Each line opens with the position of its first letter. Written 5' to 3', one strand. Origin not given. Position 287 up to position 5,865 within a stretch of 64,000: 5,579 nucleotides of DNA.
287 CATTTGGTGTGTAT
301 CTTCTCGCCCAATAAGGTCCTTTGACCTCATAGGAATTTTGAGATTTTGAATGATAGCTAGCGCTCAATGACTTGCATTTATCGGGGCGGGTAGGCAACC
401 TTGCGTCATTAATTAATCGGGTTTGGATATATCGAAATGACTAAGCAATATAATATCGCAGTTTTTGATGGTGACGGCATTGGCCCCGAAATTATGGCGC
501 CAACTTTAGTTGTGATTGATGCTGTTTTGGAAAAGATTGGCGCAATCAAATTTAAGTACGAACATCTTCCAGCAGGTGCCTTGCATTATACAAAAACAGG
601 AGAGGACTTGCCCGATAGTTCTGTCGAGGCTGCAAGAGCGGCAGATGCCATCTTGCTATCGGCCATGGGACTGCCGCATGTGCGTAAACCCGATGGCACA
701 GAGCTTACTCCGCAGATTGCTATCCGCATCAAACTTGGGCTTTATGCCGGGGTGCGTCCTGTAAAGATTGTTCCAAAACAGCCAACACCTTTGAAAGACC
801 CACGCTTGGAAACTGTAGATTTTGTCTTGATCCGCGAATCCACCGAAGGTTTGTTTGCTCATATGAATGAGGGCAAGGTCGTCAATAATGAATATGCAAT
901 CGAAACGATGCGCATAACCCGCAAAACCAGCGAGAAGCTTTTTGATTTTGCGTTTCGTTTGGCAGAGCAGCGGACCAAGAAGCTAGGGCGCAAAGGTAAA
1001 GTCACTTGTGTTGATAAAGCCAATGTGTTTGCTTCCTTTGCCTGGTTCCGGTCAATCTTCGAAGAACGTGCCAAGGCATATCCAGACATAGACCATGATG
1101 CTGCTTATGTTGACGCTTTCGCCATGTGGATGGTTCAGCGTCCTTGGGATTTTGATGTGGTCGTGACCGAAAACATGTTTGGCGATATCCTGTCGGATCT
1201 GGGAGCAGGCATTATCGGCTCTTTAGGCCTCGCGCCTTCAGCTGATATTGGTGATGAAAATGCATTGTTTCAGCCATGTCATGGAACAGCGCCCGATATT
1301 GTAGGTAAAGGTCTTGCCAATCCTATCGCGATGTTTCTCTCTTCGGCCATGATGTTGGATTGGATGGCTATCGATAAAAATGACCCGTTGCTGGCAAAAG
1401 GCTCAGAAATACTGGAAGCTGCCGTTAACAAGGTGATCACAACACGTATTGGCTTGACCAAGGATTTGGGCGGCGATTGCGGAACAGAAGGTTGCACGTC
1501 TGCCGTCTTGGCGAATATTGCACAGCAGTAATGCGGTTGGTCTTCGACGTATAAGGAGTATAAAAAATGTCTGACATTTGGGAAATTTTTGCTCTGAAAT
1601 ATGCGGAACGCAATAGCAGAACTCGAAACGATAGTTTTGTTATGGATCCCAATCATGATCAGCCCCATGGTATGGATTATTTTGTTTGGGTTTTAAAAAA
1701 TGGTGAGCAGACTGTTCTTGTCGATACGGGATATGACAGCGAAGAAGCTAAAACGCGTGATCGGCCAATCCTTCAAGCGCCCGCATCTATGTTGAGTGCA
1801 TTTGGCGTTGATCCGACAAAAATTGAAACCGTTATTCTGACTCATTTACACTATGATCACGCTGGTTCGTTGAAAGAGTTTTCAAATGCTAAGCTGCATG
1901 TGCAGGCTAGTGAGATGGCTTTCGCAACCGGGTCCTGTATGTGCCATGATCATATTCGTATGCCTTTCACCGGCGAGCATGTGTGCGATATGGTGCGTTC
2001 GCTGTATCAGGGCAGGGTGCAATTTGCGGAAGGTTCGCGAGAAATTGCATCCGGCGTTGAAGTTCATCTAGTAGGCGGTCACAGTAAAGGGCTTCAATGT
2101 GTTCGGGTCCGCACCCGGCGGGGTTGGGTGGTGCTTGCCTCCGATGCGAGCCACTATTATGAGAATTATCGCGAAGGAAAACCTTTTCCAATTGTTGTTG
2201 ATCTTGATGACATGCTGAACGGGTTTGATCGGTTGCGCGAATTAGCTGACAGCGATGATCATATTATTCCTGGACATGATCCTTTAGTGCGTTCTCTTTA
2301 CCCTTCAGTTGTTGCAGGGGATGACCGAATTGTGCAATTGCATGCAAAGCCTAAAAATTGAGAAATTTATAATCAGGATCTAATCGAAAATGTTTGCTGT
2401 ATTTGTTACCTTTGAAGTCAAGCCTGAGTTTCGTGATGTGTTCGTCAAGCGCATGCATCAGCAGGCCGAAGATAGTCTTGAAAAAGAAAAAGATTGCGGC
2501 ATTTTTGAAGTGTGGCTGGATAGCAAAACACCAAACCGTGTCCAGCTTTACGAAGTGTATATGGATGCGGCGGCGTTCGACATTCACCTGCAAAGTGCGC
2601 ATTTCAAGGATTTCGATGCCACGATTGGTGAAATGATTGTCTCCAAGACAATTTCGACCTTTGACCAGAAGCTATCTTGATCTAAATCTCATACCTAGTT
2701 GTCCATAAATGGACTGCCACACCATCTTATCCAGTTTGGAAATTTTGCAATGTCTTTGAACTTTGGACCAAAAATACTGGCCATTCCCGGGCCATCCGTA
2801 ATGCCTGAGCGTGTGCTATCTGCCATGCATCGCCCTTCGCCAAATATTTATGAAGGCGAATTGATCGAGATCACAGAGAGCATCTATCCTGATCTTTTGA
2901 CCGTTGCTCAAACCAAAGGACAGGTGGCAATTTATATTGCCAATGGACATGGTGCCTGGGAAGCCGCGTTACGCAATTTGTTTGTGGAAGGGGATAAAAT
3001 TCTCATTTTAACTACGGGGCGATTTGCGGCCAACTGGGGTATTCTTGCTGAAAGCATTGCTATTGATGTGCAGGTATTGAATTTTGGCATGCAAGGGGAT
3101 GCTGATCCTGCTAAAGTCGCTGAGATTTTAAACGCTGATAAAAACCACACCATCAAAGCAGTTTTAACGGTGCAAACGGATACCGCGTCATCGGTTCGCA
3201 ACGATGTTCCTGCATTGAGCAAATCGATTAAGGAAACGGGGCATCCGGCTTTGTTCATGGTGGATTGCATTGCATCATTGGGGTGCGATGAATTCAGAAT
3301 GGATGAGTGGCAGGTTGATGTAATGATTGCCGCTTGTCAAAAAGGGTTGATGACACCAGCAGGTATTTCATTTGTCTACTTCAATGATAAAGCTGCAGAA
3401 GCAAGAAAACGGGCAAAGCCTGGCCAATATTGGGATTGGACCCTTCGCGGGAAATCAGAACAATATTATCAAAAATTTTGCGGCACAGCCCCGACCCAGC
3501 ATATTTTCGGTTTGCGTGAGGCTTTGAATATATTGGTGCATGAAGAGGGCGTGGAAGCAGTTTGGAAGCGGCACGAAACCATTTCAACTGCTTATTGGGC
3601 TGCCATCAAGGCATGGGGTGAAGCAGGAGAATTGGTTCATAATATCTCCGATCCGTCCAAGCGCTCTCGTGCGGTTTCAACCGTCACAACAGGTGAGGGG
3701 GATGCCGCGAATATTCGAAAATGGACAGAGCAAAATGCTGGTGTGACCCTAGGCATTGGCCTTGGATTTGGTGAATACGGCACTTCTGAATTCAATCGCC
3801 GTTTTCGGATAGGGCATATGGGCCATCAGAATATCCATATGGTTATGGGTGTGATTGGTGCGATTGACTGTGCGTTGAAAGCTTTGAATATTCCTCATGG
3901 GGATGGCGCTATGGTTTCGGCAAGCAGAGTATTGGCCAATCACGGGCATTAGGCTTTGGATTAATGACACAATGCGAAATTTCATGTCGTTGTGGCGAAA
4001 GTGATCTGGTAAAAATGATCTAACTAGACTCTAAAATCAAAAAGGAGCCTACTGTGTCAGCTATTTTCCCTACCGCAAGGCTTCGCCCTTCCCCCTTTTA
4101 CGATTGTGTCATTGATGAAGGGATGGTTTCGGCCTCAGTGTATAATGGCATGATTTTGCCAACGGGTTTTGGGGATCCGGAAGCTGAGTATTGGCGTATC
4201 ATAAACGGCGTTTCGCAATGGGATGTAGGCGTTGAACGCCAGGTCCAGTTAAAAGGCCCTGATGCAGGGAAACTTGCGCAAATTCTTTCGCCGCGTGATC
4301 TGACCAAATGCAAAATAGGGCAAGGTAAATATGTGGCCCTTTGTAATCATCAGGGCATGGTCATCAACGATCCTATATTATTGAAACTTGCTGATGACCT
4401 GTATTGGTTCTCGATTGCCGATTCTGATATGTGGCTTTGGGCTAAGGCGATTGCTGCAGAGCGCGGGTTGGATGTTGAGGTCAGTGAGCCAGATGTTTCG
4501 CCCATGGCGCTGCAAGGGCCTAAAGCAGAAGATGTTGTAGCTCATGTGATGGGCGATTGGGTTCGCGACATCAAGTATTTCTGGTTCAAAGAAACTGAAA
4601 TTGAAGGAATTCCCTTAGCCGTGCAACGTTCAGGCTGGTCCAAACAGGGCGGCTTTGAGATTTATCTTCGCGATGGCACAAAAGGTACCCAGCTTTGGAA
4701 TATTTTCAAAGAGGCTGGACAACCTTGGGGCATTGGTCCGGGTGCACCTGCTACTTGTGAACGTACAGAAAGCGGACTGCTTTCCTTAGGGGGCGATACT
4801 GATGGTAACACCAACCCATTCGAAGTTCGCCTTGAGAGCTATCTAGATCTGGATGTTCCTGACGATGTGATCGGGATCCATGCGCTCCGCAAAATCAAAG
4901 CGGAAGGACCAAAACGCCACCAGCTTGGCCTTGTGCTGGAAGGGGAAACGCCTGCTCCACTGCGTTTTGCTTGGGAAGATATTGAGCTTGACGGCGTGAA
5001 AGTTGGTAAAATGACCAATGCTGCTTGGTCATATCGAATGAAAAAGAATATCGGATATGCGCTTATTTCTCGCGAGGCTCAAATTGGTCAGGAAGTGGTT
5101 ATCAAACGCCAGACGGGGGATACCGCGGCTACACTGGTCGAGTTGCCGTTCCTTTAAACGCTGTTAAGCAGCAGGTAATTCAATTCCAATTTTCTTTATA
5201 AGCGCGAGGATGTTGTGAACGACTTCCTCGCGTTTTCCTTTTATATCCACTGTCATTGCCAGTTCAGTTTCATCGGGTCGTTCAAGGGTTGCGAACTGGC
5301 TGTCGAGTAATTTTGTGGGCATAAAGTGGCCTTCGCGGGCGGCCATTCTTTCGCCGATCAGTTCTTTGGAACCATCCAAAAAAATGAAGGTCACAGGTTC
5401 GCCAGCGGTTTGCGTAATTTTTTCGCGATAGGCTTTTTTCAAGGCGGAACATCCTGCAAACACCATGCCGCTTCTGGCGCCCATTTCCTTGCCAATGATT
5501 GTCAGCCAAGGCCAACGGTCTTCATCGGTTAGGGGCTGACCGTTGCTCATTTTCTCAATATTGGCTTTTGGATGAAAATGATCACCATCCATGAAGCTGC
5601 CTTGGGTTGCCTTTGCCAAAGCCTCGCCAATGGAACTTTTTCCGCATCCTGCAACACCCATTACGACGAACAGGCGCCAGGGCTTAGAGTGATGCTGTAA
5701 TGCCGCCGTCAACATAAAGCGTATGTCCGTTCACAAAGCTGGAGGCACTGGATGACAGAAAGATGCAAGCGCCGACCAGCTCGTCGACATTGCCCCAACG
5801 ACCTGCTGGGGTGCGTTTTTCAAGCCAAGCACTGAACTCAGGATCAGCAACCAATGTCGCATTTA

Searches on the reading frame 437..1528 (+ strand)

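Call 30: search_protein_families(library=pfam, proteins=[window:437-1528:+], max_evalue=0.01)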
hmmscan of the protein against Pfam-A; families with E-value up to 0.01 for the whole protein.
window:437-1528:+ (364 aa): 1 family
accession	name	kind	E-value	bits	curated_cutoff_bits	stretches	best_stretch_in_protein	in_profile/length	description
PF00180.25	Iso_dh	-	1.3e-91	307.9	27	1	6-353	1-344/348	Isocitrate/isopropylmalate dehydrogenase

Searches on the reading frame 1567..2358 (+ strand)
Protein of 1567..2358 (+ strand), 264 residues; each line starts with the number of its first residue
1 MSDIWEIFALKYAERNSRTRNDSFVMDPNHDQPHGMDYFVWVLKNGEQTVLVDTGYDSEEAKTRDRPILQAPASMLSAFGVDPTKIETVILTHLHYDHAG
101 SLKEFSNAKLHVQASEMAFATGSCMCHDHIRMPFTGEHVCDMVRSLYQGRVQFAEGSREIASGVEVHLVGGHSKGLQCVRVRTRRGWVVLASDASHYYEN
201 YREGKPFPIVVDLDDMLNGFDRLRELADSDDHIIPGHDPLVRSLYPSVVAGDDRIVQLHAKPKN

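Call 30: search_protein_families(library=pfam, proteins=[window:1567-2358:+], max_evalue=0.01)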
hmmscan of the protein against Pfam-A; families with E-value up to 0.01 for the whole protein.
window:1567-2358:+ (264 aa): 2 families
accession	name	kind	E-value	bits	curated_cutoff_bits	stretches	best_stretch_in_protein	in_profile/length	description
PF00753.33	Lactamase_B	-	4e-20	73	22.7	1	39-237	7-196/196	Metallo-beta-lactamase superfamily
PF12706.13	Lactamase_B_2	-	1.2e-05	25.5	27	1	49-116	2-64/200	Beta-lactamase superfamily domain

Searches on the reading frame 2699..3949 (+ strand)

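Call 30: search_protein_families(library=pfam, proteins=[window:2699-3949:+], max_evalue=0.01)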
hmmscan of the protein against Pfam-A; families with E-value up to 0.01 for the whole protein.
window:2699-3949:+ (417 aa): 1 family
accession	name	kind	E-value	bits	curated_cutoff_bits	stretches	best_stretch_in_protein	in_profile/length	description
PF00266.25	Aminotran_5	-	4.3e-22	79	21.5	1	77-350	64-334/371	Aminotransferase class-V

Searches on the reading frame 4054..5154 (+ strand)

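Call 30: search_protein_families(library=pfam, proteins=[window:4054-5154:+], max_evalue=0.01)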
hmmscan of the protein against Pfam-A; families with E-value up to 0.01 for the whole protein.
window:4054-5154:+ (367 aa): 2 families
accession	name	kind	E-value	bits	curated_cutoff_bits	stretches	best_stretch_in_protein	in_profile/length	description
PF01571.26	GCV_T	-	1.3e-36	126.6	25.6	1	30-261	15-253/255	Aminomethyltransferase folate-binding domain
PF08669.17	GCV_T_C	-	7.7e-12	45.4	25.9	1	288-366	1-78/80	Glycine cleavage T-protein C-terminal barrel domain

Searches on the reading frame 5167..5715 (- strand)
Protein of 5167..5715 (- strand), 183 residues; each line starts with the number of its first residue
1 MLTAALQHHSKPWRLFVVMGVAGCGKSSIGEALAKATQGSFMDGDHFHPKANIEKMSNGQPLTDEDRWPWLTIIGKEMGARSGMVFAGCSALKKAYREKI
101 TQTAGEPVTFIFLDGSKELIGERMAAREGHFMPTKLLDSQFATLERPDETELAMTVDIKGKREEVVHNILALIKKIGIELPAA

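Call 30: search_protein_families(library=pfam, proteins=[window:5167-5715:-], max_evalue=0.01)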
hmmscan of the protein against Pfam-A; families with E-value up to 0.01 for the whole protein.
window:5167-5715:- (183 aa): 4 families
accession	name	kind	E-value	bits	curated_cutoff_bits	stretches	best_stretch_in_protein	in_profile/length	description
PF13671.12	AAA_33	-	3.2e-06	27.9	27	1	15-147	1-143/143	AAA domain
PF01202.28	SKI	-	5.4e-06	27.1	22.1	1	23-129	2-107/159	Shikimate kinase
PF13238.12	AAA_18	-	0.0002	22.2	29.4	1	17-128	2-112/128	AAA domain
PF13191.12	AAA_16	-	0.0035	18.3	32.6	1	2-41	12-55/167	AAA ATPase domain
